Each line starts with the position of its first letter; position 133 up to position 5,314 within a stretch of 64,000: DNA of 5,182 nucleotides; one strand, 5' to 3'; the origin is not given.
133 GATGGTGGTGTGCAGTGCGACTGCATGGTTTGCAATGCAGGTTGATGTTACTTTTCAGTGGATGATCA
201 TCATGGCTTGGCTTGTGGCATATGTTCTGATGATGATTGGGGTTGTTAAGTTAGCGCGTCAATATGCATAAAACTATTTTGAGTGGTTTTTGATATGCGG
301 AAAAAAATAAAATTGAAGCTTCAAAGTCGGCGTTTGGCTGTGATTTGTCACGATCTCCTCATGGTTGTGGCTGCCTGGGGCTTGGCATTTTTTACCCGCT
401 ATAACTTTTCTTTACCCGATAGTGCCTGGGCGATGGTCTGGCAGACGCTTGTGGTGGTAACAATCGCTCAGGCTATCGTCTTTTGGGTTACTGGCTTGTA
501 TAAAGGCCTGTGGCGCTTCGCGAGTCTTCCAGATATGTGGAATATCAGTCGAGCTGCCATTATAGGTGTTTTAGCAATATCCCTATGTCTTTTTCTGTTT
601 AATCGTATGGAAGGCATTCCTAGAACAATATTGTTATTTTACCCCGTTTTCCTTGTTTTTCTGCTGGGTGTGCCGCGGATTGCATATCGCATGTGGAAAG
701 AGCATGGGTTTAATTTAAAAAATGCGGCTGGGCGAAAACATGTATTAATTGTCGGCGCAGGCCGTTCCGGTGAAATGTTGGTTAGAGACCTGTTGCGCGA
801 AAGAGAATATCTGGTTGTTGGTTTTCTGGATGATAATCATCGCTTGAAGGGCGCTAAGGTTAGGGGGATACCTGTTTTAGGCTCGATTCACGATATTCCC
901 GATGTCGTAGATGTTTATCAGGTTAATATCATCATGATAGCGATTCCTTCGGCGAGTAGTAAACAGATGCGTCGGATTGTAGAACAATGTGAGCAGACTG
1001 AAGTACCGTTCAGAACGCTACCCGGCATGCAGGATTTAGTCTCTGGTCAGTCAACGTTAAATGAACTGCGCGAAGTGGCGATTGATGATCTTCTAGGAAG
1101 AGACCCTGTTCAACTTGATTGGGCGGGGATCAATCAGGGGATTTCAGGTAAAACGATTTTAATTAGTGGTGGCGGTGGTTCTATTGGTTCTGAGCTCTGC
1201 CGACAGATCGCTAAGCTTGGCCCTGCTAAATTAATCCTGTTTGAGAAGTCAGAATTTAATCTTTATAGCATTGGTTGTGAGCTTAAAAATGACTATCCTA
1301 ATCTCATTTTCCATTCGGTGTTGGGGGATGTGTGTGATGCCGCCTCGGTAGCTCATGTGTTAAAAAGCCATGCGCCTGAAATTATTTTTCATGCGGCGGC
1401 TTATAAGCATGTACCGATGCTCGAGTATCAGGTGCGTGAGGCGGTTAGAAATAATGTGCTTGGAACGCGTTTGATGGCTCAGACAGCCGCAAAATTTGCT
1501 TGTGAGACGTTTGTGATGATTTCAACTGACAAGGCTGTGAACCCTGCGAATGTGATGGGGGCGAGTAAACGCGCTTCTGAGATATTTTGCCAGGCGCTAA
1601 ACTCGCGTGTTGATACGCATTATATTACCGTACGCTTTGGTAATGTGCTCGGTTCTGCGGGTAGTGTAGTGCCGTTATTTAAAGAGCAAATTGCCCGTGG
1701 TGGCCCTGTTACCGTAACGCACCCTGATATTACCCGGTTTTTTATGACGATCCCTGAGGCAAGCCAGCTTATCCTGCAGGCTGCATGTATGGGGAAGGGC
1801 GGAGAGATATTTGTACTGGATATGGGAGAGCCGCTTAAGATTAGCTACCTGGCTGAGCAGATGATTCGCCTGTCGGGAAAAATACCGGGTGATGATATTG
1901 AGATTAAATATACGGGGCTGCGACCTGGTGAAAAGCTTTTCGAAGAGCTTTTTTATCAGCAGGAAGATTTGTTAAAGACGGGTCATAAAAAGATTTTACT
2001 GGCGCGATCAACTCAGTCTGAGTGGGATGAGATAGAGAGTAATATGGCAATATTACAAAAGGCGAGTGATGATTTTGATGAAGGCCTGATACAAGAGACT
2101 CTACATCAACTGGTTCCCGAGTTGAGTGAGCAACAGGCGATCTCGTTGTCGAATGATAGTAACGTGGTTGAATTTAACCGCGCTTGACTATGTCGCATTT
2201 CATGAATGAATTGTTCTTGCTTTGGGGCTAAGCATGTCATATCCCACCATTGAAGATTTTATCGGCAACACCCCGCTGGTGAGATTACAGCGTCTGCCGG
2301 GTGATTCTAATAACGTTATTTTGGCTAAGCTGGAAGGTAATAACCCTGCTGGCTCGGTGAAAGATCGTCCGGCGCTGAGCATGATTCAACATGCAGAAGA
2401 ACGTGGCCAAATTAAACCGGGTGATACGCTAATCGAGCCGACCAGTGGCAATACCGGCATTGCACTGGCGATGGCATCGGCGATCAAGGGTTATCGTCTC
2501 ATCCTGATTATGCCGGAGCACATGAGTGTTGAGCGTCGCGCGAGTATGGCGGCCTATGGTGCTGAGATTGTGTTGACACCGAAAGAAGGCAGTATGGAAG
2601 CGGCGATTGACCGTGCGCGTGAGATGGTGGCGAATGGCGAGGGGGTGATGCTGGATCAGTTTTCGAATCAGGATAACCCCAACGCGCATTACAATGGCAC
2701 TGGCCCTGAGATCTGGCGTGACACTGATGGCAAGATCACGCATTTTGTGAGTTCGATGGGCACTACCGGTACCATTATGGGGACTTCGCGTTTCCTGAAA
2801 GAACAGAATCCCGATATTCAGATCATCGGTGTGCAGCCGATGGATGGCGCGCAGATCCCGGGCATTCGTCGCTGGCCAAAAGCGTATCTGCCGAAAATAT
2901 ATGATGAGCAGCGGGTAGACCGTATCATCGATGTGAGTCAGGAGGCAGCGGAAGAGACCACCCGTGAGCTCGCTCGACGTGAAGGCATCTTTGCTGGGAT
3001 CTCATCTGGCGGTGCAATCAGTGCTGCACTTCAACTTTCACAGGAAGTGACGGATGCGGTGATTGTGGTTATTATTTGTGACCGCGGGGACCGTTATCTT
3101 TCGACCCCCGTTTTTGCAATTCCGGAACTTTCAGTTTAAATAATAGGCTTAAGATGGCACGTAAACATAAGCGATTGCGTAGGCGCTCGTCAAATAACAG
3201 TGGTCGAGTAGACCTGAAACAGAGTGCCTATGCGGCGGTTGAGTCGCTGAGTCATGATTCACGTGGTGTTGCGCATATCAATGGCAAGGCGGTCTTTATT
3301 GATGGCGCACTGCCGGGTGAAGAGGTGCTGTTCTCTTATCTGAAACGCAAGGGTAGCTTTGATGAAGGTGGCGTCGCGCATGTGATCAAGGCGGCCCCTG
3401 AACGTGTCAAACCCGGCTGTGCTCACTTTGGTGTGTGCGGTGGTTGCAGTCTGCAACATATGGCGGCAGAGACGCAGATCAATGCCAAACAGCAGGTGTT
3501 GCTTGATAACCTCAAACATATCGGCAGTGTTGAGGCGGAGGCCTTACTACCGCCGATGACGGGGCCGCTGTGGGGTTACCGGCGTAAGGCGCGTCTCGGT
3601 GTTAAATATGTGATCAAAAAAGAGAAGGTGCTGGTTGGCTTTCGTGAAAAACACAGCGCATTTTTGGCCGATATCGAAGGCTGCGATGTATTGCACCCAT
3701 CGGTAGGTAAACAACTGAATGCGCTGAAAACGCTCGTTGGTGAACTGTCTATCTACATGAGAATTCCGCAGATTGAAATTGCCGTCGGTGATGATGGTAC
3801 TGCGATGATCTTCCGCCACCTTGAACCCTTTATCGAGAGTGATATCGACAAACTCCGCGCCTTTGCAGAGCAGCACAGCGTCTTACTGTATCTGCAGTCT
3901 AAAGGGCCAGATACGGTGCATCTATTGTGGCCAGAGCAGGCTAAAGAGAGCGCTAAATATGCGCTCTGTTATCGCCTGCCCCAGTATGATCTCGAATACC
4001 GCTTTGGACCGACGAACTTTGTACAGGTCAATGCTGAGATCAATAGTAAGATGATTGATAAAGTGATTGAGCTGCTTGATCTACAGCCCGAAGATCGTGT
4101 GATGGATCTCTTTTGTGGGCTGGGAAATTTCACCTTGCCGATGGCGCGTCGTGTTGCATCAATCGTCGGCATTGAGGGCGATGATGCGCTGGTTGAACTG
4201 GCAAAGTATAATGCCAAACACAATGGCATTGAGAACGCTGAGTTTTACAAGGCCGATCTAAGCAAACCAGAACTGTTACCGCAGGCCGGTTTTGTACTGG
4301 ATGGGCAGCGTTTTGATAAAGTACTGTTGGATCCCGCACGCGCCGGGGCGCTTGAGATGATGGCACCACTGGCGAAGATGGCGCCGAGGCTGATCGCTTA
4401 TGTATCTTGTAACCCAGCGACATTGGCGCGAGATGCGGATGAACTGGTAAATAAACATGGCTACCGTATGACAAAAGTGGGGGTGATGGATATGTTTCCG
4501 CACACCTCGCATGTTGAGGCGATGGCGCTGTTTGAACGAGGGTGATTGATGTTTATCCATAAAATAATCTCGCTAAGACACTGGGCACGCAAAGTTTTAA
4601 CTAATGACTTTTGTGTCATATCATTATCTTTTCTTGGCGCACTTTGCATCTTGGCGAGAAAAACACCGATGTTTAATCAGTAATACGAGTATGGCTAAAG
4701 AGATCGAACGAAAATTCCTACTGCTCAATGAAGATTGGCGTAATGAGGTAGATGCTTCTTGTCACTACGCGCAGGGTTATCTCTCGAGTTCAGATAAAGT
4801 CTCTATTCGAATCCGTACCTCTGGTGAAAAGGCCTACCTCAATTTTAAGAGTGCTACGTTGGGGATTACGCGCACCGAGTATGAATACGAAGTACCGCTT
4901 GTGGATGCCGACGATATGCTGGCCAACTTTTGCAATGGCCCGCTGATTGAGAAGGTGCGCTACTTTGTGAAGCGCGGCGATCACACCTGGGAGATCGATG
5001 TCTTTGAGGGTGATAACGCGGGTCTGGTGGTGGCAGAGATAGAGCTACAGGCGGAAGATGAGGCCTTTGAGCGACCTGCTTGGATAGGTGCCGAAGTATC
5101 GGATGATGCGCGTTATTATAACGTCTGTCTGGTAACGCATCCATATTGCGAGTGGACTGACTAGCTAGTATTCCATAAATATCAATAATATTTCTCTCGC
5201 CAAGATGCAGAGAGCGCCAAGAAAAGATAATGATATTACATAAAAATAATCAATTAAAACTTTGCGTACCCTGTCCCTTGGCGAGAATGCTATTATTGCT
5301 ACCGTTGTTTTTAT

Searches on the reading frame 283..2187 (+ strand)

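Call 50: search_protein_families(library=pfam, proteins=[window:283-2187:+], max_evalue=0.00001)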
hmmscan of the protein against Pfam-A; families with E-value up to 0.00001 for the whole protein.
window:283-2187:+ (634 aa): 7 families
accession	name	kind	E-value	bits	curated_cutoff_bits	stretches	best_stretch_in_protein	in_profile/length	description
PF02719.21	Polysacc_synt_2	-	1.4e-116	389.3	20.2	1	292-574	1-291/293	Polysaccharide biosynthesis protein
PF01370.27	Epimerase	-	5.2e-20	72.3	20.9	1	292-499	1-223/240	NAD dependent epimerase/dehydratase family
PF13727.12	CoA_binding_3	-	1.5e-14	54.9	25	1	71-247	4-175/175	CoA-binding domain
PF04321.23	RmlD_sub_bind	-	4.4e-14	52.7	27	1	291-461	2-157/287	RmlD substrate binding domain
PF16363.11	GDP_Man_Dehyd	-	2.9e-12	47.1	27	1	293-416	1-130/332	GDP-mannose 4,6 dehydratase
PF01073.25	3Beta_HSD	-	9.1e-07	28.6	22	1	293-422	1-123/280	3-beta hydroxysteroid dehydrogenase/isomerase family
PF02629.25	CoA_binding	-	5.8e-06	27.4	22.3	0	152-227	4-77/97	CoA binding domain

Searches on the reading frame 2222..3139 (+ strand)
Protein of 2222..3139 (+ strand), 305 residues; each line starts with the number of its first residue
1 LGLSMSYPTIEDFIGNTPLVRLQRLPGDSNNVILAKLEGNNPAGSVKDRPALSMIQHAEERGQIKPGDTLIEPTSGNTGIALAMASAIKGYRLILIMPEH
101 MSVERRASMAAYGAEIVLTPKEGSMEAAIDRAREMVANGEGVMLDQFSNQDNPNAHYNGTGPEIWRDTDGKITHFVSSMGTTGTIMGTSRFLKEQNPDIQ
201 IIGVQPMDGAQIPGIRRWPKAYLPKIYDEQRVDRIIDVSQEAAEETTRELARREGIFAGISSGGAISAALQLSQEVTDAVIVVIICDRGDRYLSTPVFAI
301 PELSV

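Call 102: search_protein_families(library=pfam, proteins=[window:2222-3139:+], max_evalue=0.00001)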
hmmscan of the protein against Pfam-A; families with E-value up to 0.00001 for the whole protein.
window:2222-3139:+ (305 aa): 1 family
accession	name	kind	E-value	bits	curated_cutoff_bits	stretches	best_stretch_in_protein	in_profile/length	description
PF00291.31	PALP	-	2.2e-76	257.5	35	1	10-287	1-295/295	Pyridoxal-phosphate dependent enzyme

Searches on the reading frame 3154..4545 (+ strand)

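Call 50: search_protein_families(library=pfam, proteins=[window:3154-4545:+], max_evalue=0.00001)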
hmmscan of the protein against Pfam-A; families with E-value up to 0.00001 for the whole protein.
window:3154-4545:+ (463 aa): 5 families
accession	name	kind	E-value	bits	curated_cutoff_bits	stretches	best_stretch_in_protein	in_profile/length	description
PF05958.17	tRNA_U5-meth_tr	-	3.7e-30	105.6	23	1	279-462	169-356/357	tRNA (Uracil-5-)-methyltransferase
PF13847.12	Methyltransf_31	-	1.7e-11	44.4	27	1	312-393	3-81/145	Methyltransferase domain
PF00398.26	RrnaAD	-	7.7e-08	32.2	24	1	294-371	12-87/263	Ribosomal RNA adenine dimethylase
PF13649.12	Methyltransf_25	-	1.7e-07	32.2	27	1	316-374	1-60/97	Methyltransferase domain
PF01135.25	PCMT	-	8.7e-06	26.1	20.3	0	295-368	55-132/210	Protein-L-isoaspartate(D-aspartate) O-methyltransferase (PCMT)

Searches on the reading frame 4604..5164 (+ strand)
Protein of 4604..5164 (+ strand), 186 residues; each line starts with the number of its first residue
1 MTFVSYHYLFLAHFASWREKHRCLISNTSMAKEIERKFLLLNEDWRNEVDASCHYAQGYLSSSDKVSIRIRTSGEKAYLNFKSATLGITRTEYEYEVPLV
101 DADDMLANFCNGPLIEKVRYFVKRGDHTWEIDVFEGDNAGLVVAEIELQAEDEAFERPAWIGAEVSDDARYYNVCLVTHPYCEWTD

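Call 51: search_protein_families(library=pfam, proteins=[window:4604-5164:+], max_evalue=0.01)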
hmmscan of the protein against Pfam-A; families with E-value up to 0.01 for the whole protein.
window:4604-5164:+ (186 aa): 1 family
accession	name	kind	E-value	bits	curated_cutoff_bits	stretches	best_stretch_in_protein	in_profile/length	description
PF01928.26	CYTH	-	7.2e-16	59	23.2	1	32-172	2-179/179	CYTH domain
